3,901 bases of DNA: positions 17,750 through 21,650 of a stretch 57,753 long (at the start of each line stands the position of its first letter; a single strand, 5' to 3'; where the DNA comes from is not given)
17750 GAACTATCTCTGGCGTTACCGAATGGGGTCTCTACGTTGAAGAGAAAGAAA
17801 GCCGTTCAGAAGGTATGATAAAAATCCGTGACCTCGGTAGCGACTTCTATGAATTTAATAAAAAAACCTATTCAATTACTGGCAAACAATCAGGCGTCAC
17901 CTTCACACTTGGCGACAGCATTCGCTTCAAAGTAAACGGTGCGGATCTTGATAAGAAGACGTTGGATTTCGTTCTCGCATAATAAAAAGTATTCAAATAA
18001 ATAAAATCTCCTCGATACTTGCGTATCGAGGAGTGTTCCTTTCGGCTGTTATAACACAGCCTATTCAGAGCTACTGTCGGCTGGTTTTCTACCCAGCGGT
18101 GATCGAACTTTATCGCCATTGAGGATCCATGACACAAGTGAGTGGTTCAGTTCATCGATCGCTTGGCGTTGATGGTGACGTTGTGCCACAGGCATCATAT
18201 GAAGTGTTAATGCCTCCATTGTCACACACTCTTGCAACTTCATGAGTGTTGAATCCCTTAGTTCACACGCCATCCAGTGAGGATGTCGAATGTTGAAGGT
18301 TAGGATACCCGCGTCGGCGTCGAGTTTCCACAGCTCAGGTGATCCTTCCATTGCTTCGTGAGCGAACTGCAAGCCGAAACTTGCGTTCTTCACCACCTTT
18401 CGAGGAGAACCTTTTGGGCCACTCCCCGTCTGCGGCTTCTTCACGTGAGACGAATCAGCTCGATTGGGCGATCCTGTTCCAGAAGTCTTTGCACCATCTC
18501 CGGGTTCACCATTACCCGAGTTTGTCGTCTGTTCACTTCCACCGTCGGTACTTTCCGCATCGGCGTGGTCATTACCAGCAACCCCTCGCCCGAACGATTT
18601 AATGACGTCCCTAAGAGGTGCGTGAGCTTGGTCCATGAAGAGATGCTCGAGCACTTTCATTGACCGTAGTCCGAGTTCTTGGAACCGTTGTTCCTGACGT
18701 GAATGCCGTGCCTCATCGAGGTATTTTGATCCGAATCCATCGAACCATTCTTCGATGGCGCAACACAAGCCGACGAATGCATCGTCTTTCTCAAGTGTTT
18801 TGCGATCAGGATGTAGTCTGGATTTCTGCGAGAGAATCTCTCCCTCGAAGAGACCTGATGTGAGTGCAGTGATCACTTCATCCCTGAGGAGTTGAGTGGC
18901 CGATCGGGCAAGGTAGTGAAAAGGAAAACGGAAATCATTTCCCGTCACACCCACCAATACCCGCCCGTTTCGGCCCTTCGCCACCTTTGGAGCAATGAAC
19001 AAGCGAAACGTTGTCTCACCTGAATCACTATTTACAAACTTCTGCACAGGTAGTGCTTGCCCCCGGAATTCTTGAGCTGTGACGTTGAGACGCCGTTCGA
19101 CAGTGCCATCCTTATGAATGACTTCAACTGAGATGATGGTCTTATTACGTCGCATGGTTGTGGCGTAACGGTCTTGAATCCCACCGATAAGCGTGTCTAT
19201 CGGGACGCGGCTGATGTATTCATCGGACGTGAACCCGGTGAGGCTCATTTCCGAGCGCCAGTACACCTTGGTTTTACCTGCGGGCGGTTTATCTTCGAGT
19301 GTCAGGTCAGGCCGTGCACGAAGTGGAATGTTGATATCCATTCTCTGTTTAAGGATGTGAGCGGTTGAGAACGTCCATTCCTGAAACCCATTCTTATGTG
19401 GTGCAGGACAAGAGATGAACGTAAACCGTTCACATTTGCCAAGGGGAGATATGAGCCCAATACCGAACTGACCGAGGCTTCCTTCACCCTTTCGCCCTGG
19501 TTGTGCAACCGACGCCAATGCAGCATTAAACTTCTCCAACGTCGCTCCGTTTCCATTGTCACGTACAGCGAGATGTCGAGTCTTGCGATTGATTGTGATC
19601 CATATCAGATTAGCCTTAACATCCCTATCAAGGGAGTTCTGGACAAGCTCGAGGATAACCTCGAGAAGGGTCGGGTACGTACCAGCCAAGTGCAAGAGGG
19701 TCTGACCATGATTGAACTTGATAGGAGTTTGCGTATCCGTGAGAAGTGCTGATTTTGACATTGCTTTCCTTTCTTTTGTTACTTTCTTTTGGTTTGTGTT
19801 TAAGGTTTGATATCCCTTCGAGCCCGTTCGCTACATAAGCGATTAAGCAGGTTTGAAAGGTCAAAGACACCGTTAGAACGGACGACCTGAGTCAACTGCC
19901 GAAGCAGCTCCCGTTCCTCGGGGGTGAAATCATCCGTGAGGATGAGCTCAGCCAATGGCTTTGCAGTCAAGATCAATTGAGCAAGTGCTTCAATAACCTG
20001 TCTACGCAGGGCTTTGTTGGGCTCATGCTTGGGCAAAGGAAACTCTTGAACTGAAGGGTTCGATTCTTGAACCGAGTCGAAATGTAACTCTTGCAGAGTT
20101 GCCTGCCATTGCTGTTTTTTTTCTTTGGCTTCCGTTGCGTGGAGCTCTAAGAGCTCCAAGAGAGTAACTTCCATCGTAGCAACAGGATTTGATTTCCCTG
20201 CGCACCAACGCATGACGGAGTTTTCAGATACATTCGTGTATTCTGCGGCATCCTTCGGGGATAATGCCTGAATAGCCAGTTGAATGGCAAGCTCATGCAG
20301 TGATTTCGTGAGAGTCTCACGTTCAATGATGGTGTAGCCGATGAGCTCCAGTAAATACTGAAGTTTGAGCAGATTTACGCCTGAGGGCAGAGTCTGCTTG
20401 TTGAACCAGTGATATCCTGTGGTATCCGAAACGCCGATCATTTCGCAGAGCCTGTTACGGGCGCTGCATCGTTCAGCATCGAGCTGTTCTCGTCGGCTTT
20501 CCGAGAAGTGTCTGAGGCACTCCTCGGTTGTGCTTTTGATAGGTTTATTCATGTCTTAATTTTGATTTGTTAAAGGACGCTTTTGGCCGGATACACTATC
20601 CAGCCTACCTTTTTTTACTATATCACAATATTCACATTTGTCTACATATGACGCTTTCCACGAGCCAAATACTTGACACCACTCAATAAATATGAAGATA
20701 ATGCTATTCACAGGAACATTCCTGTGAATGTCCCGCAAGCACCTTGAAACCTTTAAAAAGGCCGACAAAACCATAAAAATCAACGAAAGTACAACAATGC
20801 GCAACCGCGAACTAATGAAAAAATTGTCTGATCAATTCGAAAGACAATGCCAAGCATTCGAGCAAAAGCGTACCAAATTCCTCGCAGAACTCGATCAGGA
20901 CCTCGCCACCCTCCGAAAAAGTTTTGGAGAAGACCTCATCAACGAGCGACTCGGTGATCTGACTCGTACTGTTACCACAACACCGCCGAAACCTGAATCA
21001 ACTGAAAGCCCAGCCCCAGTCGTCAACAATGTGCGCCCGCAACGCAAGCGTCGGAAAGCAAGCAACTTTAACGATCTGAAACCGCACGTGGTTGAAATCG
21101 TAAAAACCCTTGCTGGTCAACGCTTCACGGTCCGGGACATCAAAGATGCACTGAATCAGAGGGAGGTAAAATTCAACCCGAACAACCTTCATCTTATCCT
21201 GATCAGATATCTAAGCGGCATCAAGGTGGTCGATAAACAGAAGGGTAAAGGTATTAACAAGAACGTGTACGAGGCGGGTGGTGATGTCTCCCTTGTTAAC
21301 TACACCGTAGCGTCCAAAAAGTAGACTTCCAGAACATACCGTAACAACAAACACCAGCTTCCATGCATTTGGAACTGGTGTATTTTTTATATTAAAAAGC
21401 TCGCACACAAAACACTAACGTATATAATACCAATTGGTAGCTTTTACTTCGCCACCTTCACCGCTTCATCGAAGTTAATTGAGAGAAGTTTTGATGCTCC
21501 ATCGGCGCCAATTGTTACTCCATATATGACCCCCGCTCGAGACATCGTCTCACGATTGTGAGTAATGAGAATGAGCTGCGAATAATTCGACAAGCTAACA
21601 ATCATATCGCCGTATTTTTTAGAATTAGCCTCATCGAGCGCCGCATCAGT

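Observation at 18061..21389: Self-contained orphan cassette between rnr and smc: tandem-HTH protein + N-terminal GHKL ATPase operon with a divergent coiled-coil/wHTH gene (candidate undescribed defence or DNA-surveillance module)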

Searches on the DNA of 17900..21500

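Call 51: search_rna_families(source=window, start=17900, end=21500, threshold=evalue, max_evalue=1)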
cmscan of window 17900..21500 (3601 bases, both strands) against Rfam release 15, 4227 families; matches with E-value up to 1: 2.
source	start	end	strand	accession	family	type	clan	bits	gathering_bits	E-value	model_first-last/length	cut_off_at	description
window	21347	21443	-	RF02450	ncr1175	Gene; sRNA;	-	27.5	60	0.048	1-110/110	no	Bacillus sRNA ncr1175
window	17978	18037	+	RF01822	RsaJ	Gene; sRNA;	-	26.3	100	0.002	226-287/287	no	RNA Staph. aureus A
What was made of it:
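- Tried and rejected: Rfam returned only sub-threshold chance hits on the terminators (call 51).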
